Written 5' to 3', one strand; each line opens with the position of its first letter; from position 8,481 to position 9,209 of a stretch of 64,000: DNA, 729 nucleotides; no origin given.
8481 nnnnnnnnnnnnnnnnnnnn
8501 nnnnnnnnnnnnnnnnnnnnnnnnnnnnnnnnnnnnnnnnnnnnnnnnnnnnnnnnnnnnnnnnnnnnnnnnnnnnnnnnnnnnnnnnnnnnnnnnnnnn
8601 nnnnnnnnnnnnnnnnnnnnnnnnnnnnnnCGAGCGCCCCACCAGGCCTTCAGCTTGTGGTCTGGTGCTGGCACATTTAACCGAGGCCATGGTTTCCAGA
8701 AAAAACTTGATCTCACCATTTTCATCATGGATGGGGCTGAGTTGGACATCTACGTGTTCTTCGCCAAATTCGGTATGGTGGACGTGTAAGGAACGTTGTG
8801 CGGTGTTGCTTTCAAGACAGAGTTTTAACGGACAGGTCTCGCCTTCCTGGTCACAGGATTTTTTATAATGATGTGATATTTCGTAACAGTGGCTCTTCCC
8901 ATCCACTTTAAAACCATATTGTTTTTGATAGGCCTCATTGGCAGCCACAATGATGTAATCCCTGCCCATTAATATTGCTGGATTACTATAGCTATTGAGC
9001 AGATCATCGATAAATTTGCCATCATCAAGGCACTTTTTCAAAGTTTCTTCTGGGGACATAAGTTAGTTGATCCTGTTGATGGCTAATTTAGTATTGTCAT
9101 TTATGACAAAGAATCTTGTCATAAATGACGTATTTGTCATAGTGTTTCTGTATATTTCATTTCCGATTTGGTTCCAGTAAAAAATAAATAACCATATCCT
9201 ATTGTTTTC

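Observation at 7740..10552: Sulfide-sensing module: a sigma-54 activator divergent from sqr, with a perfect -24/-12 promoter and TGTCA palindromes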

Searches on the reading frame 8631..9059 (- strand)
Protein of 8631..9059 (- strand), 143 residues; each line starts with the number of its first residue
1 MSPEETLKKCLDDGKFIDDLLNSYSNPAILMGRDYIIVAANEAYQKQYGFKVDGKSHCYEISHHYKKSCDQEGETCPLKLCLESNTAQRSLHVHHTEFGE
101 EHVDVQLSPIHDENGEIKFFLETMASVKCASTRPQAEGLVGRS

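Call 15: find_homologous_proteins(query=window:8631-9059:-, max_evalue=0.001)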
Query seq(143 aa) (143 aa): 1 proteins with E <= 0.001 among 3 candidates.
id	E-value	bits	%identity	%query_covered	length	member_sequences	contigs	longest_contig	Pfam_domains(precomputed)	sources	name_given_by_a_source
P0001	7.3e-25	106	60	56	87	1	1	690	-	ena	-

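Call 29: find_related_loci(query=A2, collection=genome_contigs, flank=8000)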
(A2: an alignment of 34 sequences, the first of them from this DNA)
Query A2 (123 aa) in genome_contigs; peptide patterns used: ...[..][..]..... (x = any residue, [..] = any of these).
600 stretches matched a pattern (row limit reached: there are more); 599 encode a relative of the query (tblastn E <= 1e-3); the best 80 are kept; 80 distinct loci.
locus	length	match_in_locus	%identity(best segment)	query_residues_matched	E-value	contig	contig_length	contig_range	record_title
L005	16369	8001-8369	92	1-123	1e-78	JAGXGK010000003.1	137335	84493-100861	MAG: Gammaproteobacteria bacterium isolate LH_M37 k141_27192, whole genome shotgun sequence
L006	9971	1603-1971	93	1-123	1e-78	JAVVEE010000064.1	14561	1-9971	MAG: Gammaproteobacteria bacterium isolate TamC13-13 NODE_64_length_14561_cov_9.407622, whole genome shotgun sequence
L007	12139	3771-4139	86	1-123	6e-74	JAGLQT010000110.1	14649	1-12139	MAG: Gammaproteobacteria bacterium isolate RS_8_68 ROV157_8.bin.68.fa_110, whole genome shotgun sequence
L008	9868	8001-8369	87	1-123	5e-74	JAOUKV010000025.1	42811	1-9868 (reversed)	MAG: Gammaproteobacteria bacterium isolate 8_1_Jan_SF_Bin56 8_1_Jan_SF_Bin56_scaffold_334_c1, whole genome shotgun seque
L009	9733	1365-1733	86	1-123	3e-74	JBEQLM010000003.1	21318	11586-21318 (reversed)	MAG: Gammaproteobacteria bacterium isolate Y22TTR21b6p NODE_3_length_21318_cov_2.745492, whole genome shotgun sequence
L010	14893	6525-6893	83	1-123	2e-71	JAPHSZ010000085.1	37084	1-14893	MAG: Gammaproteobacteria bacterium isolate N3S-Bin_7 c_000000455309, whole genome shotgun sequence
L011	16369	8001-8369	71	1-123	4e-61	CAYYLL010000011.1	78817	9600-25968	MAG TPA_asm: uncultured Thioalkalispiraceae bacterium isolate SRP128015_co1_207 genome assembly, contig: NODE_148_length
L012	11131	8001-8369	68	1-123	2e-58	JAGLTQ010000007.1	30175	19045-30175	MAG: Gammaproteobacteria bacterium isolate RS_11_10 ZL20.bin.10.fa_7, whole genome shotgun sequence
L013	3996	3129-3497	68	1-123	8e-58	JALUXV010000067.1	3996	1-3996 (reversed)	MAG: Alteromonadaceae bacterium isolate 131-447_metabat2_scaf2bin.035 131-447_scaffold_13448_c1, whole genome shotgun se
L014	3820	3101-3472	55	2-123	4e-44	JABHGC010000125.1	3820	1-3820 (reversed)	MAG: Methylococcales bacterium isolate SI037_bin195 k141_547938, whole genome shotgun sequence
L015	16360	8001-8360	54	5-123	2e-42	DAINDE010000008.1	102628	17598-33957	MAG TPA_asm: Rhodocyclaceae bacterium isolate CTOTU46445 NODE_43_length_102628_cov_7.054761, whole genome shotgun sequen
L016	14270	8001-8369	53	2-123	3e-41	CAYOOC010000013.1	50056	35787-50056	MAG TPA_asm: uncultured Thiohalophilus sp. isolate SRP332253_co2_152 genome assembly, contig: NODE_581_length_50056_cov_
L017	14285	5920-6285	51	2-123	1e-40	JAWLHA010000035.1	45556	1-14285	MAG: Gammaproteobacteria bacterium isolate 30dZY2.bin.20 NODE_1148_length_45556_cov_9.645775, whole genome shotgun seque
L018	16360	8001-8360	52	5-123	5e-40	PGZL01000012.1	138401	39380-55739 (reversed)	MAG: Gammaproteobacteria bacterium HGW-Gammaproteobacteria-1 bjp_ig2102_scaffold_280, whole genome shotgun sequence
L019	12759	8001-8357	52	6-123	7e-40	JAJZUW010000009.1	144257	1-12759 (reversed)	MAG: Proteobacteria bacterium isolate SKS4.bin59 NODE_160_length_144257_cov_26.795934, whole genome shotgun sequence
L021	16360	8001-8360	52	5-123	2e-39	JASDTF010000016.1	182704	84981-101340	MAG: Propionivibrio sp. isolate P24860_112_MAG_62 P24860_112_S10_metaspades_25_length_182704_cov_24, whole genome shotgu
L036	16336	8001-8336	56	2-112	3e-38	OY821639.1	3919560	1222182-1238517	MAG: Pseudomonadales bacterium isolate ae058f41-5b49-4913-b8da-1160c43366b5 genome assembly, chromosome: 1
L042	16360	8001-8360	52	5-123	3e-38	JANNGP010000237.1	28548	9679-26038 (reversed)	MAG: Betaproteobacteria bacterium isolate SOY_6_C_metabat_424_sub SOY_6_C_k141_1380199, whole genome shotgun sequence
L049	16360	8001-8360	53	5-123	1e-38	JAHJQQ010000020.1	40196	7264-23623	MAG: Gammaproteobacteria bacterium isolate OS_PC_MetaG.mb.114 OS_PC_MetaG.mb.114_k141_315307, whole genome shotgun seque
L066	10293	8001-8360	50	5-123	1e-36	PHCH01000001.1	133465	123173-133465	MAG: Betaproteobacteria bacterium HGW-Betaproteobacteria-4 08E140C01_scaffold_183, whole genome shotgun sequence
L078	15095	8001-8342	51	12-123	3e-36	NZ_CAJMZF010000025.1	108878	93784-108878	Paraburkholderia sp. J63 25, whole genome shotgun sequence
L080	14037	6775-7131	47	5-121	6e-36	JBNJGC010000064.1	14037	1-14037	MAG: Pseudomonadota bacterium isolate Y22_60dBSe2.bin.134 NODE_5120_length_14037_cov_16.755776, whole genome shotgun seq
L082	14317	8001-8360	51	5-123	5e-36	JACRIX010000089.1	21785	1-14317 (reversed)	MAG: Rhodocyclales bacterium isolate NC_groundwater_1814_Pr3_B-0.1um_64_115 SR-2_scaffold_141_3074089, whole genome shot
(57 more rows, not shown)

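Call 35: search_protein_families(library=pfam, proteins=[L066:6245-7657:-, L036:7155-7874:-, L078:6732-7625:-, L078:5038-6690:-, L078:4201-5001:-, L082:7163-7777:-, L049:6377-6997:-, L021:3672-5309:+, L042:4796-5440:+, L080:2822-3121:-], max_evalue=0.001)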
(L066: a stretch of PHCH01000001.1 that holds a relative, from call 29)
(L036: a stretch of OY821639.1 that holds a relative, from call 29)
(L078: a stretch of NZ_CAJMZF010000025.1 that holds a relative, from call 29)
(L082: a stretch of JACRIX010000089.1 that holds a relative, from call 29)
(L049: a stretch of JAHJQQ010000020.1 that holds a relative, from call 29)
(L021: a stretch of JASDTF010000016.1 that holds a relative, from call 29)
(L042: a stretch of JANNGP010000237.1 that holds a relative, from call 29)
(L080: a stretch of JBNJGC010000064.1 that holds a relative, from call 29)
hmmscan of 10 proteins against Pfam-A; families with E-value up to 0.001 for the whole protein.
L066:6245-7657:- (471 aa): 9 families
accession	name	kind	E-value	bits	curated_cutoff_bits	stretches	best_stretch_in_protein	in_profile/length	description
PF13746.11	Fer4_18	-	8.6e-43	145.6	27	1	212-317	1-113/114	4Fe-4S dicluster domain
PF11614.14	FixG_C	-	4.2e-31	108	25.6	1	354-470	2-119/119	IG-like fold at C-terminal of FixG, putative oxidoreductase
PF13187.11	Fer4_9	-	3.9e-08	33.6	27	1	217-278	8-50/52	4Fe-4S dicluster domain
PF12801.12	Fer4_5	-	1.3e-07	31.9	22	1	90-126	4-41/48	4Fe-4S binding domain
PF12838.12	Fer4_7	-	1.6e-07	32.1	27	1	217-279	8-52/52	4Fe-4S dicluster domain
PF13534.11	Fer4_17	-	3.5e-07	31.1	22.2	1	216-280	7-61/61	4Fe-4S dicluster domain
PF13183.11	Fer4_8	-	8e-07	30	27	1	216-279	10-68/68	4Fe-4S dicluster domain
PF13237.11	Fer4_10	-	0.00023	21.4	25.5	1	264-299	8-52/53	4Fe-4S dicluster domain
PF00037.32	Fer4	-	0.00063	19.9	21.1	1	264-278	7-21/24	4Fe-4S binding domain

L036:7155-7874:- (240 aa): 0 families

L078:6732-7625:- (298 aa): 2 families
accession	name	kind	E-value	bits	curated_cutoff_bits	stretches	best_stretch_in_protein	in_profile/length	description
PF00753.33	Lactamase_B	-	3.6e-19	69.9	22.7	1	26-216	8-196/196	Metallo-beta-lactamase superfamily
PF12706.13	Lactamase_B_2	-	2.8e-06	27.5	27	1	38-181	4-149/200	Beta-lactamase superfamily domain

L078:5038-6690:- (551 aa): 6 families
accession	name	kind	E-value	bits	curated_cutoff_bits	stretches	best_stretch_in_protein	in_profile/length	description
PF04273.18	BLH_phosphatase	-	2.2e-26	92.8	26.1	1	3-109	2-108/110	Beta-lactamase hydrolase-like protein, phosphatase-like domain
PF07992.20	Pyr_redox_2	-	4.4e-08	33.3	26.1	1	146-259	1-119/291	Pyridine nucleotide-disulphide oxidoreductase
PF01266.30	DAO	-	2.2e-05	24.6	27.9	1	147-204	1-55/353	FAD dependent oxidoreductase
PF01946.23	Thi4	-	8.5e-05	22.3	26.2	1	145-177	17-48/235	Thi4 family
PF13454.12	NAD_binding_9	-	0.00016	22.1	21.8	1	149-181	1-35/155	FAD-NAD(P)-binding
PF05834.18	Lycopene_cycl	-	0.00024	20.8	23.4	1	147-182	1-36/380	Lycopene cyclase protein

L078:4201-5001:- (267 aa): 1 family
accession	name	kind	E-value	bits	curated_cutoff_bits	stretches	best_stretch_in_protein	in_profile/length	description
PF01925.25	TauE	-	1.6e-43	149.5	32.6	1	5-260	2-237/237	Sulfite exporter TauE/SafE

L082:7163-7777:- (205 aa): 2 families
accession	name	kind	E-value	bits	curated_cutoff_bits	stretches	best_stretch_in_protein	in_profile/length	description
PF00355.32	Rieske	-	1.4e-07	31.7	20.3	1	123-186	34-86/88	Rieske [2Fe-2S] domain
PF10399.14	UCR_Fe-S_N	-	4.1e-06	26.5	24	1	17-48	9-41/41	Ubiquitinol-cytochrome C reductase Fe-S subunit TAT signal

L049:6377-6997:- (207 aa): 1 family
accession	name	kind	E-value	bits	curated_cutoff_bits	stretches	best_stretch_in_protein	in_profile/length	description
PF11845.13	Tll0287-like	-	7e-25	88.6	24.1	1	56-194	32-144/144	Tll0287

L021:3672-5309:+ (546 aa): 5 families
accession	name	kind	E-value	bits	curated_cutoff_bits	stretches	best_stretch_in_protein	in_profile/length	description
PF11783.13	Cytochrome_cB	-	5.3e-72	241.7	22.1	1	321-493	1-172/173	Cytochrome c bacterial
PF14522.11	Cytochrome_C7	-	3.1e-09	36.9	24.8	1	231-309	8-66/67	Cytochrome c7 and related cytochrome c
PF09699.15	Paired_CXXCH_1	-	1.3e-06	28.4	20.6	0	118-151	7-39/41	Doubled CXXCH motif (Paired_CXXCH_1)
PF14537.11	Cytochrom_c3_2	-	2.5e-05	25.1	25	0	119-169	8-46/79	Cytochrome c3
PF13435.11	Cytochrome_C554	-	0.0006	21.1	20.8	0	69-148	1-83/84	Cytochrome c554 and c-prime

L042:4796-5440:+ (215 aa): 1 family
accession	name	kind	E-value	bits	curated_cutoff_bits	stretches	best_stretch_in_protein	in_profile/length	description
PF01292.26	Ni_hydr_CYTB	-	9.2e-24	84.6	30.1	1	20-204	3-179/179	Prokaryotic cytochrome b561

L080:2822-3121:- (100 aa): 1 family
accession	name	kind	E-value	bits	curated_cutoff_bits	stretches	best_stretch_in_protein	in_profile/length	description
PF09600.15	Cyd_oper_YbgE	-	3e-17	63.2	25.2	1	20-94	2-76/79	Cyd operon protein YbgE (Cyd_oper_YbgE)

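Call 48: search_protein_representatives(protein=window:8631-9059:-)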
Query: 143 residues. Proteins with E-value up to 0.001 (for the whole library): 2569; up to 1e-10: 283; up to 1e-30: 2. The best 150 are listed.
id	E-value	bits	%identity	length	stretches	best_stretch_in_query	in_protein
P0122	9.1e-35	136.1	53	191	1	20-143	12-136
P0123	2.2e-32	128.4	51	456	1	19-143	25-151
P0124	2.6e-29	118.4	45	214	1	20-143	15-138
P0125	3.8e-29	117.9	48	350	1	18-143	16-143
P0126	1.7e-28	115.8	44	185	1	18-143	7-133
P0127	2.1e-28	115.5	45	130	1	13-125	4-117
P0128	2.4e-28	115.3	47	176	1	17-143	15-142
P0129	5.5e-28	114.1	46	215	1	21-142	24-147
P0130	6.3e-28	113.9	47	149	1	20-142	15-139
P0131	2.4e-27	112.1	47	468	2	51-143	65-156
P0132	1.1e-26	109.9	48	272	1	21-142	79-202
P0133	4.5e-26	107.9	46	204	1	19-142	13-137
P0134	4.6e-26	107.9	46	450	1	20-143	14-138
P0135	5.4e-26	107.7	46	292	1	21-143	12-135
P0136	8.7e-26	107.0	44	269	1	12-130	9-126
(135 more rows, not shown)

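Call 51: search_dna_similar(query=window:8646-9014:-, collection=plasmids, mode=protein, max_evalue=1e-10, max_rows=40)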
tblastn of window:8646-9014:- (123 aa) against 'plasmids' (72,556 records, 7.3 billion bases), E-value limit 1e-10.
Records with a match: 5; places in all: 5; records where one place covers at least 80% of the query: 4.
Best place of each record, by identity: <60% 5.
By first word of the organism name: Pseudoalteromonas 3; Cupriavidus 2.
By predicted mobility (MOB-suite, as given by PLSDB): non-mobilizable 3; mobilizable 2.
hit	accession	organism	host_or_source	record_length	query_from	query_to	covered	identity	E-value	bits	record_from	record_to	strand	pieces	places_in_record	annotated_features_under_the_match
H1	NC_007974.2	Cupriavidus metallidurans CH34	-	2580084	6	123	96%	43.3%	7e-27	110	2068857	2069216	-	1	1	none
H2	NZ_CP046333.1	Cupriavidus metallidurans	sedimentation pond in a zinc factory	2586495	6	123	96%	43.3%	7e-27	110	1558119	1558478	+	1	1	none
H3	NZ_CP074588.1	Pseudoalteromonas piscicida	mixed culture,water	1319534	2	120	97%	38.3%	1e-22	99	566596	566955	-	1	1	none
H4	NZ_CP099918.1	Pseudoalteromonas xiamenensis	Anadara tuberculosa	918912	2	116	93%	36.2%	8e-20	90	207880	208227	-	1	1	sigma 54-interacting transcriptional regulator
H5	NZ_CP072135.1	Pseudoalteromonas xiamenensis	mangrove sediment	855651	39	116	63%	42.3%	5e-14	74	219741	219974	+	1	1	sigma-54 dependent transcriptional regulator | hypothetical protein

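Call 52: get_annotated_region(hit=H1, flank=6000)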
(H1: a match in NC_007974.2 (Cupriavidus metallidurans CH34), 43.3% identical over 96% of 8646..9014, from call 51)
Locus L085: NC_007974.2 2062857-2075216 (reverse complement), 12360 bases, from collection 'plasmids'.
description: Cupriavidus metallidurans CH34 megaplasmid, complete sequence
organism: Cupriavidus metallidurans CH34 (NCBI taxid 266264)
taxonomy: Bacteria; Pseudomonadota; Betaproteobacteria; Burkholderiales; Burkholderiaceae; Cupriavidus; Cupriavidus metallidurans; Cupriavidus metallidurans CH34
host: -; source: -; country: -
typing (MOB-suite, as given by PLSDB): mobilizable; replicon rep_cluster_104,rep_cluster_1581,rep_cluster_80; relaxase MOBP,MOBP
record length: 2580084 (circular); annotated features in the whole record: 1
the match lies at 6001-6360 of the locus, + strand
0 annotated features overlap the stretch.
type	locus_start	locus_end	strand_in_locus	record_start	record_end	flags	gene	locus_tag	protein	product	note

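Call 69: predict_structure(alignment_id=A2)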
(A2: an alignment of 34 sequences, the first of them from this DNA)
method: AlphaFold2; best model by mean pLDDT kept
length: 123 residues; sequences in the alignment: 34
mean_pLDDT: 90.0   pTM: 0.81
mean pLDDT of the five models: 90.0, 89.4, 89.2, 88.4, 87.2
residues with pLDDT >= 90: 95; 70-90: 18; 50-70: 5; < 50: 5
segments of 3 or more residues with pLDDT < 50: none
pLDDT, mean of each block of 10 residues (from residue 1): 93 96 97 93 94 92 95 92 86 96 96 62 49
secondary structure, 60 per line:
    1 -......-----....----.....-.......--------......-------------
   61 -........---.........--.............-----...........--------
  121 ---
elements in order: H2-7 E13-16 E21-25 H27-33 H43-47 H62-69 E73-81 E84-96 E102-112

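Call 72: fold_search(model_id=the predicted structure, library=pdb)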
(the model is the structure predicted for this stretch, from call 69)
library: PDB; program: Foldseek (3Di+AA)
matches with E <= 10: 1597; with E <= 0.001: 432
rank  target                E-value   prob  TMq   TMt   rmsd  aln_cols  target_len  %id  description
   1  9bgv_A                6.3e-07  1.00  0.68  0.12   4.0       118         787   14  DosP R97A straight form (released 2024-11-20)
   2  2gj3_B                1.3e-06  1.00  0.71  0.73   3.3       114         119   15  Crystal structure of the FAD-containing PAS domain of the protein NifL from Azotobacter vinelandii. (released 2007-03-06)
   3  7r5n_A                1.4e-06  1.00  0.65  0.55   3.9       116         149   13  Crystal structure of the full-length short LOV protein PF5-LOV from Pseudomonas fluorescens (dark state) (released 2023-08-23)
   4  9cmf_A                1.5e-06  1.00  0.68  0.12   4.0       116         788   15  Substrate bound DosP (released 2024-11-20)
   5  6ph2_D                1.8e-06  1.00  0.68  0.68   3.8       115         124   15  Complete LOV domain from the LOV-HK sensory protein from Brucella abortus (mutant C69S, construct 15-155) (released 2020-12-30)
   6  7r5n_B                1.8e-06  1.00  0.66  0.55   3.8       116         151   12  Crystal structure of the full-length short LOV protein PF5-LOV from Pseudomonas fluorescens (dark state) (released 2023-08-23)
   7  5j7e_C                1.9e-06  1.00  0.66  0.72   3.6       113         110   17  hEAG PAS domain (released 2016-05-04)
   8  9bkv_B                1.9e-06  1.00  0.66  0.12   4.0       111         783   14  DosP R97A bent form (released 2024-11-20)
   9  2gj3_A                2.0e-06  1.00  0.70  0.72   3.9       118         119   14  Crystal structure of the FAD-containing PAS domain of the protein NifL from Azotobacter vinelandii. (released 2007-03-06)
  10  6zj8_D                2.2e-06  1.00  0.65  0.69   2.8       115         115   16  Structure of the PAS domain from Bordetella pertussis BvgS (released 2020-11-11)
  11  9vf7_C                2.2e-06  1.00  0.69  0.63   3.5       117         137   14  Structure of Meiothermus ruber Mrub_1259 LOV domain with N- and C-terminal alpha helices (MrLOVe) (released 2025-06-25)
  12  9vf7_B                2.2e-06  1.00  0.68  0.61   3.6       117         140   14  Structure of Meiothermus ruber Mrub_1259 LOV domain with N- and C-terminal alpha helices (MrLOVe) (released 2025-06-25)
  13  3mxq_A                2.3e-06  1.00  0.66  0.64   5.5       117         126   21  Crystal structure of sensory box sensor histidine kinase from Vibrio cholerae (released 2010-05-26)
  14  4hoi_A                2.6e-06  1.00  0.63  0.68   3.7       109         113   17  Crystal structure of PAS domain from the mouse EAG1 potassium channel (released 2013-03-27)
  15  8iyn                  2.6e-06  1.00  0.67  0.68   4.1       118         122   13  Crystal structure of LOV1 D33N mutant of phototropin from Klebsormidium nitens (released 2024-04-10)
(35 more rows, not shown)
